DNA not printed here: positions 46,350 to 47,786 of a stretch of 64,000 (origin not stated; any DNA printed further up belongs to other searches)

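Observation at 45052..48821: Five-gene nucleotide/sugar-modification operon: Dcd-like(TM), 2H phosphoesterase, radical SAM/SPASM, cupin, GHMP kinase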

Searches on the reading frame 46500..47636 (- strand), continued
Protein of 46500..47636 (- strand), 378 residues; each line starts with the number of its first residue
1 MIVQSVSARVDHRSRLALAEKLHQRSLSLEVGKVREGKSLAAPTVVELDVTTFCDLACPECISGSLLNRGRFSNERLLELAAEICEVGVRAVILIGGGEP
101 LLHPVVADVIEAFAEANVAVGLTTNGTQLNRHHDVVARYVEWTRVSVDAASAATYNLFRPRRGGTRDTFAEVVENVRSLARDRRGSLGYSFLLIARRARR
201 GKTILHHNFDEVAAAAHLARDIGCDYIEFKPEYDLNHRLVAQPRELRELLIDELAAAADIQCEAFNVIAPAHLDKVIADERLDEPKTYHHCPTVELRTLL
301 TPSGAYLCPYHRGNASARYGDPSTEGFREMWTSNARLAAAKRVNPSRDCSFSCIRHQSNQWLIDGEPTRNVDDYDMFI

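Call 36: find_encoding_contigs(protein=P0006, flank=8000, max_places=2)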
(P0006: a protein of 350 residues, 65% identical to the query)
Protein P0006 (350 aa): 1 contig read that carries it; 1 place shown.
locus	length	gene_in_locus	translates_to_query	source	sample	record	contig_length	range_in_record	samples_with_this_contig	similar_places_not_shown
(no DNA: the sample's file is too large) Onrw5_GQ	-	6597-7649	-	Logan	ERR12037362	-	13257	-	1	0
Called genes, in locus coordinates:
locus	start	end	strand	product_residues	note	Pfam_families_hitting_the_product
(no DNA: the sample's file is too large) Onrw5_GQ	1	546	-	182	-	?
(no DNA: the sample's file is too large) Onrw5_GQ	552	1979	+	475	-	PF01565:FAD_binding_4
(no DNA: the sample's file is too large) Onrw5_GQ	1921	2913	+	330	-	PF18089:DAPG_hydrolase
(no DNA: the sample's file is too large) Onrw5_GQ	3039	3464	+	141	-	-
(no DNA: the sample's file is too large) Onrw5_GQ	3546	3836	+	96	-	PF18480:DUF5615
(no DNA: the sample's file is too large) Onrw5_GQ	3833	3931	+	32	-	-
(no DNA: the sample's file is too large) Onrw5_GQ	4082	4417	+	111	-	-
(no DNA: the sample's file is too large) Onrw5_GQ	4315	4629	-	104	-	-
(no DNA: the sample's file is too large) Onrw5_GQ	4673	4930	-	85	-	-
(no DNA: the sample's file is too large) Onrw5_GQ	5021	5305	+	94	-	-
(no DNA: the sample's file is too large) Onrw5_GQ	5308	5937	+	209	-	-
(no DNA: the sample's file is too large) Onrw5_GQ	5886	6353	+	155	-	PF13563:2_5_RNA_ligase2, PF07823:CPDase (weak)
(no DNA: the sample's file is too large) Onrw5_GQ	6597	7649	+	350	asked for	PF04055:Radical_SAM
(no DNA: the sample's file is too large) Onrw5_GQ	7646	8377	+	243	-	PF13432:TPR_16 (faint), PF13431:TPR_17 (faint)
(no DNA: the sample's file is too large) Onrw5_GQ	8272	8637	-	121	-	-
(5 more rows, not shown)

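Call 38: search_protein_families(library=pfam, proteins=[L086:5428-6120:+, L086:8074-8769:+, L085:5501-6082:+, L087:7957-9081:+, L087:5726-6964:+, L036:9149-10150:+, L047:9008-9640:+, L073:9097-12774:+, L001:5734-6246:+], max_evalue=0.05)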
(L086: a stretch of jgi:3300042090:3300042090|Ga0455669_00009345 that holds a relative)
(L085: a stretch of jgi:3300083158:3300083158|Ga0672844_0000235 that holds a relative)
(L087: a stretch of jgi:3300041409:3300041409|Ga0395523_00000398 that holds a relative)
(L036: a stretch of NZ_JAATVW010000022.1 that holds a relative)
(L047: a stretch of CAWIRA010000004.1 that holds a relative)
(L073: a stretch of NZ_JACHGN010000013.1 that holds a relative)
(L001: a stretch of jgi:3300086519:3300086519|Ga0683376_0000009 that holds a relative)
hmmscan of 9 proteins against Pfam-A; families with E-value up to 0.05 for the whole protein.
L086:5428-6120:+ (230 aa): 0 families

L086:8074-8769:+ (231 aa): 10 families
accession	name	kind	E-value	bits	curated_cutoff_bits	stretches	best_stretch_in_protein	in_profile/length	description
PF13431.12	TPR_17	-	2.5e-05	24.7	24.4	0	17-46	3-32/34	Tetratricopeptide repeat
PF13432.12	TPR_16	-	5e-05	24.1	32.7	2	10-54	14-58/65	Tetratricopeptide repeat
PF13414.12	TPR_11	-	0.00022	21.3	26.8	1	12-38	13-39/42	TPR repeat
PF00515.34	TPR_1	-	0.00039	20.6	27.8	0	64-93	3-32/34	Tetratricopeptide repeat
PF07719.23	TPR_2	-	0.00053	20.3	27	1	63-93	2-32/34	Tetratricopeptide repeat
PF13429.12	TPR_15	-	0.0025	17.7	26.2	1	60-114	144-198/280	Tetratricopeptide repeat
PF23914.1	TPR_CcmH_CycH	-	0.0031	17.8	42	0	58-114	46-101/158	Cytochrome c-type biogenesis protein H TPR domain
PF13181.12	TPR_8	-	0.016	15.8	25.7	0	29-51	3-25/34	Tetratricopeptide repeat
PF13428.12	TPR_14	-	0.023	15.8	23.5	0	64-105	3-44/44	Tetratricopeptide repeat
PF14559.12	TPR_19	-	0.049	14.4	25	0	10-54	8-52/68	Tetratricopeptide repeat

L085:5501-6082:+ (193 aa): 1 family
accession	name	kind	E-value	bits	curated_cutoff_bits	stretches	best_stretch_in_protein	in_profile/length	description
PF22977.2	WHD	-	0.015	15.4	27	1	20-93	27-106/221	Winged helix domain, variant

L087:7957-9081:+ (374 aa): 0 families

L087:5726-6964:+ (412 aa): 0 families

L036:9149-10150:+ (333 aa): 1 family
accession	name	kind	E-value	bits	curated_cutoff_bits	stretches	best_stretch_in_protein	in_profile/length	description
PF00334.24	NDK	-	8.9e-09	35.8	27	1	57-196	3-132/135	Nucleoside diphosphate kinase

L047:9008-9640:+ (210 aa): 1 family
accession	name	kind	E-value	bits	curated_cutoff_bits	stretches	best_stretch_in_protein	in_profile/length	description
PF07719.23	TPR_2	-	0.00065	20.1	27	0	88-114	3-29/34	Tetratricopeptide repeat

L073:9097-12774:+ (1225 aa): 5 families
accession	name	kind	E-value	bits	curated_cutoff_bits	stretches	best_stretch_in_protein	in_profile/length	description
PF00535.33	Glycos_transf_2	-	2.4e-23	83.3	23.3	1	930-1061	1-129/168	Glycosyl transferase family 2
PF10111.15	Glyco_tranf_2_2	-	3.5e-14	53.4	27.3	1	930-1148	1-204/276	Glycosyltransferase like family 2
PF13641.12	Glyco_tranf_2_3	-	5.5e-12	46.6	27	1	929-1164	3-215/230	Glycosyltransferase like family 2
PF02709.20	Glyco_transf_7C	-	3.6e-06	27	23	1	1107-1150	19-62/78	N-terminal domain of galactosyltransferase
PF03071.21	GNT-I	-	0.03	13.6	25.4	1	920-984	87-150/434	GNT-I family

L001:5734-6246:+ (170 aa): 0 families

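Call 39: predict_structure(alignment_id=A1)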
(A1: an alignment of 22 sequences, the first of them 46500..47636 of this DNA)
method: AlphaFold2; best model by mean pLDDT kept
length: 378 residues; sequences in the alignment: 22
mean_pLDDT: 92.0   pTM: 0.91
mean pLDDT of the five models: 92.0, 91.5, 91.3, 91.0, 90.5
residues with pLDDT >= 90: 302; 70-90: 59; 50-70: 13; < 50: 4
segments of 3 or more residues with pLDDT < 50: 1-4
pLDDT, mean of each block of 10 residues (from residue 1): 47 74 94 96 97 87 83 97 98 89 97 98 96 98 95 91 81 97 96 90 91 98 97 92 96 97 93 93 94 96 94 92 97 96 93 92 91 89
secondary structure, 60 per line:
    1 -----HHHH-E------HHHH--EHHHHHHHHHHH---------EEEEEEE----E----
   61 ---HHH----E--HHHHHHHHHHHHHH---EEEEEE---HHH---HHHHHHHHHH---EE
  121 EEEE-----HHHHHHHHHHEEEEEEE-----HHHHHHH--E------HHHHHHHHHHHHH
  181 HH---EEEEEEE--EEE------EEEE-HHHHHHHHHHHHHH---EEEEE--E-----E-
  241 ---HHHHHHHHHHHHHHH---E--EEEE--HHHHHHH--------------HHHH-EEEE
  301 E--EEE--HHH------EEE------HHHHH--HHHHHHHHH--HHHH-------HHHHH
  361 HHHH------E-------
elements in order: H6-9 H18-21 H25-35 E45-51 H74-87 E91-96 H106-115 E119-124 H130-139 E140-146 H152-158 H168-182 E186-192 E195-197 E204-207 H209-222 E226-230 H244-258 E265-268 H271-277 H292-295 E297-301 E304-306 E318-320 H327-331 H334-342 H345-348 H356-364

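Call 41: fold_search(model_id=the predicted structure, library=pdb)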
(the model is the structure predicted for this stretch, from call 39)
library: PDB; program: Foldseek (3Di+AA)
matches with E <= 10: 1789; with E <= 0.001: 199
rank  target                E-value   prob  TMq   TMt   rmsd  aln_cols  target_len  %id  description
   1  7vob                  1.9e-13  1.00  0.60  0.68   5.0       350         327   19  The crystal structure of a Radical SAM Enzyme BlsE involved in the Biosynthesis of Blasticidin S (released 2022-05-04)
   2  8hzv_C                2.0e-13  1.00  0.61  0.50   7.2       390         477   16  The crystal structure of a Radical SAM Enzyme DesII (released 2024-07-10)
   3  8hzv_A                2.6e-13  1.00  0.61  0.50   7.1       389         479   16  The crystal structure of a Radical SAM Enzyme DesII (released 2024-07-10)
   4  5v1t_A                4.1e-13  1.00  0.59  0.52   5.8       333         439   13  Crystal structure of Streptococcus suis SuiB bound to precursor peptide SuiA (released 2017-08-30)
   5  8hzv_B                5.2e-13  1.00  0.62  0.51   4.9       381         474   14  The crystal structure of a Radical SAM Enzyme DesII (released 2024-07-10)
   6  5v1q_A                1.0e-12  1.00  0.58  0.52   5.9       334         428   13  Crystal structure of Streptococcus suis SuiB (released 2017-08-30)
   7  8hzy_B                1.0e-12  1.00  0.60  0.50   6.4       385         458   14  The crystal structure of a Radical SAM Enzyme DesII (released 2024-07-10)
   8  8hzv_D                1.6e-12  1.00  0.60  0.49   5.9       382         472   13  The crystal structure of a Radical SAM Enzyme DesII (released 2024-07-10)
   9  5v1s_A                2.2e-12  1.00  0.59  0.53   5.6       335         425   13  Crystal structure of Streptococcus suis SuiB bound to S-adenosylmethionine (released 2017-08-30)
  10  8hzy_A                6.9e-12  1.00  0.58  0.49   6.6       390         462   15  The crystal structure of a Radical SAM Enzyme DesII (released 2024-07-10)
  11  5v1s_B                1.7e-11  1.00  0.56  0.51   5.7       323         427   13  Crystal structure of Streptococcus suis SuiB bound to S-adenosylmethionine (released 2017-08-30)
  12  5v1q_B                1.9e-11  1.00  0.59  0.51   5.8       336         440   12  Crystal structure of Streptococcus suis SuiB (released 2017-08-30)
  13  6efn                  3.6e-11  1.00  0.60  0.59   4.7       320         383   16  Structure of a RiPP maturase, SkfB (released 2018-10-24)
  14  6c8v                  2.0e-10  1.00  0.50  0.60   5.1       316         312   16  X-ray structure of PqqE from Methylobacterium extorquens (released 2018-02-14)
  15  5why_B                2.0e-10  1.00  0.53  0.48  13.6       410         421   16  Structural Insights into Thioether Bond Formation in the Biosynthesis of Sactipeptides (released 2017-07-26)
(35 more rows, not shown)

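Call 44: find_encoding_contigs(protein=P0049, flank=8000, max_places=1)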
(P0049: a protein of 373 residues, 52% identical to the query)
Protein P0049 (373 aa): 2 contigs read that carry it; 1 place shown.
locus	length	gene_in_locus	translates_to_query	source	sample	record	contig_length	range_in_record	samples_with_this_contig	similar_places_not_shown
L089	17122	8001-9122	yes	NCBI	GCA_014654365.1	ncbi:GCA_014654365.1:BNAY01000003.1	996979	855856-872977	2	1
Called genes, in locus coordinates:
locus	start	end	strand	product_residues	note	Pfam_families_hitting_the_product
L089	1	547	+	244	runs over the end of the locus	PF10979:DUF2786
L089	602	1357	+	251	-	PF00583:Acetyltransf_1 (weak)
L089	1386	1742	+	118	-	PF12840:HTH_20, PF01022:HTH_5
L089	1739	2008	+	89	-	-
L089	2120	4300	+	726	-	PF03176:MMPL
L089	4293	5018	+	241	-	PF13489:Methyltransf_23, PF05175:MTS (weak), PF13847:Methyltransf_31, PF08241:Methyltransf_11, PF08242:Methyltransf_12, PF13649:Methyltransf_25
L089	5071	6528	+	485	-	PF12697:Abhydrolase_6, PF24096:DUF7379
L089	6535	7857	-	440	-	PF01704:UDPGP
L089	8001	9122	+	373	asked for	PF04055:Radical_SAM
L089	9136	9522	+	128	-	PF07883:Cupin_2 (weak)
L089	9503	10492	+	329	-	PF00288:GHMP_kinases_N, PF08544:GHMP_kinases_C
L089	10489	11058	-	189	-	PF01812:5-FTHF_cyc-lig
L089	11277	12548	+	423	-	PF03453:MoeA_N, PF00994:MoCF_biosynth, PF03454:MoeA_C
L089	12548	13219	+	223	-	PF13302:Acetyltransf_3, PF13420:Acetyltransf_4 (weak), PF00583:Acetyltransf_1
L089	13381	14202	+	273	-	PF28211:GlpR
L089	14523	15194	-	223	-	PF01370:Epimerase (weak), PF13460:NAD_binding_10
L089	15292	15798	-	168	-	PF12840:HTH_20 (weak), PF13412:HTH_24 (faint)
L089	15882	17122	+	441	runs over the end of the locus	PF01546:Peptidase_M20, PF07687:M20_dimer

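Call 45: find_encoding_contigs(protein=P0072, flank=8000, max_places=1)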
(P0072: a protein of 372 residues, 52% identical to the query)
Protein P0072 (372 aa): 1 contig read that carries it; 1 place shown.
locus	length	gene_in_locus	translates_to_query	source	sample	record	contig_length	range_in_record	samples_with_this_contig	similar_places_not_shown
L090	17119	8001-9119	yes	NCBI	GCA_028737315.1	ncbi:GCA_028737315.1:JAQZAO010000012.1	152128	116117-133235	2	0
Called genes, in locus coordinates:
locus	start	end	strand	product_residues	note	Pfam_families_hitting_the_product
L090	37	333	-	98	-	-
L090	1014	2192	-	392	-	PF06224:AlkZ-like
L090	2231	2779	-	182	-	PF00582:Usp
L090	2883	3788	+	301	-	PF00582:Usp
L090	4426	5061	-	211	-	PF00702:Hydrolase, PF12710:HAD (weak), PF13419:HAD_2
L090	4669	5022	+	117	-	-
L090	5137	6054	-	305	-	-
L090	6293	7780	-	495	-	PF00561:Abhydrolase_1 (weak), PF05057:DUF676 (weak), PF12146:Hydrolase_4 (weak), PF12697:Abhydrolase_6, PF24096:DUF7379 (weak)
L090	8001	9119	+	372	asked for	PF04055:Radical_SAM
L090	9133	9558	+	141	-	PF07883:Cupin_2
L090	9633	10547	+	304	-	PF00288:GHMP_kinases_N, PF08544:GHMP_kinases_C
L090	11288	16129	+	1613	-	-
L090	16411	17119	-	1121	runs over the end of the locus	PF13643:DUF4145, PF04313:HSDR_N (weak), PF04851:ResIII, PF00270:DEAD, PF18766:SWI2_SNF2, PF00271:Helicase_C (weak), PF08463:EcoEI_R_C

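Call 46: find_related_loci(query=A1, collection=viral_contigs, flank=8000)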
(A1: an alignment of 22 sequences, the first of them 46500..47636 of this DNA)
Query A1 (378 aa) in viral_contigs; peptide patterns used: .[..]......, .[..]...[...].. (x = any residue, [..] = any of these).
75 stretches matched a pattern; 37 encode a relative of the query (tblastn E <= 1e-3); 36 distinct loci.
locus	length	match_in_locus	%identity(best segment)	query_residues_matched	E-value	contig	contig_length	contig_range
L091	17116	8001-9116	40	16-378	7e-87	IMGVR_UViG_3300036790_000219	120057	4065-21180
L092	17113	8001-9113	38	16-378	1e-83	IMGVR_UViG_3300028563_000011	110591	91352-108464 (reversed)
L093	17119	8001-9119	39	16-378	1e-83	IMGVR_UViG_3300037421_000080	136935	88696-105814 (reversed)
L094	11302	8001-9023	25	41-373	4e-25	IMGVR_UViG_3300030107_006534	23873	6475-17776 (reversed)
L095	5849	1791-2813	25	41-373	3e-25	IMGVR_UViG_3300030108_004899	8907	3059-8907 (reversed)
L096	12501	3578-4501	27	41-364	4e-22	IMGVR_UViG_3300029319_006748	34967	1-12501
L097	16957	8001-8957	28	36-364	2e-21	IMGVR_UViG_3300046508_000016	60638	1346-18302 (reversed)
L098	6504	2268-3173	27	40-335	3e-21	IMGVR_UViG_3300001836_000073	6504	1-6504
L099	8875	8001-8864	23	35-336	5e-21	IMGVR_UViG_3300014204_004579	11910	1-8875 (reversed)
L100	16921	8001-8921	27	27-336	2e-20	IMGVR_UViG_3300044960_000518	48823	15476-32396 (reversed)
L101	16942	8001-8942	24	31-336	4e-20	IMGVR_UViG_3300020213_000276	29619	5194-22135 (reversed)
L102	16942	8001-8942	24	31-336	4e-20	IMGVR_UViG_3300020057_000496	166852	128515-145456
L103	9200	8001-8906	26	40-335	4e-18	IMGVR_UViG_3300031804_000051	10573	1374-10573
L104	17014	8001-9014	25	35-367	6e-18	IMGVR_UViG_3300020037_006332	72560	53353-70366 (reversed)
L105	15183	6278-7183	26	40-335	9e-18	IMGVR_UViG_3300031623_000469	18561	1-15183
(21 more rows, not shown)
